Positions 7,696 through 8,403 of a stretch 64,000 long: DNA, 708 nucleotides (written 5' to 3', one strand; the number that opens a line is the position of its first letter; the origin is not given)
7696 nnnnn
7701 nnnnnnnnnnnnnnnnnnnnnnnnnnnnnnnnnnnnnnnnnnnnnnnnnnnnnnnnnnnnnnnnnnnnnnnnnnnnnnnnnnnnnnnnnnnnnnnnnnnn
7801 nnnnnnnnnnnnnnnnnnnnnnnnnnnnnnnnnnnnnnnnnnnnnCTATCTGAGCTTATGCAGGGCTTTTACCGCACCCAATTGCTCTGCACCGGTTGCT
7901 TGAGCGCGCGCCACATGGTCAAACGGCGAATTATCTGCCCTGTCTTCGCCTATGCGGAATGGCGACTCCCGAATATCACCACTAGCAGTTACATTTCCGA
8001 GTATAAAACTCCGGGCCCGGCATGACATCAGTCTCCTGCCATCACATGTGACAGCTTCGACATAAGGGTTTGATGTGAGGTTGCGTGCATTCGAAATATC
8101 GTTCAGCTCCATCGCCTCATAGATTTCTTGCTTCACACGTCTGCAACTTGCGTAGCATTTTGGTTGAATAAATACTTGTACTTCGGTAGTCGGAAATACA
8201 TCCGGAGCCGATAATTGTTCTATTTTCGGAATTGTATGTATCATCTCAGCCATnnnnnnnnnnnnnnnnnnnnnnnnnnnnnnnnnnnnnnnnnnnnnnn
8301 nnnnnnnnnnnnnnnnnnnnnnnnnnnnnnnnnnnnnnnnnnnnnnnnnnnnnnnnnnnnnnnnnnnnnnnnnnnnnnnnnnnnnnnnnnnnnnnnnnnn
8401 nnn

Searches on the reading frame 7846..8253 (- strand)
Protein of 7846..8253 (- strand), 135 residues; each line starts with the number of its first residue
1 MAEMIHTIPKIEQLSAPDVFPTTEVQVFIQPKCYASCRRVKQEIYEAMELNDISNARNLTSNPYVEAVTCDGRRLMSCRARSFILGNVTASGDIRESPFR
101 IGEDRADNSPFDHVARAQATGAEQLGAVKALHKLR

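Call 43: search_protein_families(library=pfam, proteins=[window:7846-8253:-], max_evalue=0.1)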
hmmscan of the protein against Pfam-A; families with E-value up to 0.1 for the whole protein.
window:7846-8253:- (135 aa): 0 families

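Call 44: search_protein_families(library=phrogs, proteins=[window:7846-8253:-], max_evalue=0.1)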
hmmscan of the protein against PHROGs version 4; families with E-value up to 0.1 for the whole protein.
window:7846-8253:- (135 aa): 0 families

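Call 45: search_protein_families(library=padloc, proteins=[window:7846-8253:-], max_evalue=0.1)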
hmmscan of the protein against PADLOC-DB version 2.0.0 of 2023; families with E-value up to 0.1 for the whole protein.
window:7846-8253:- (135 aa): 0 families
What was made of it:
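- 7846..8253 (-): 135-aa orphan ORF between fusA and tuf, with four Cys in two pairs (C33-x3-C37, C70-x7-C78). It is a second occupant of a str-operon junction. No Pfam, PHROG or PADLOC hit (calls 43-45).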
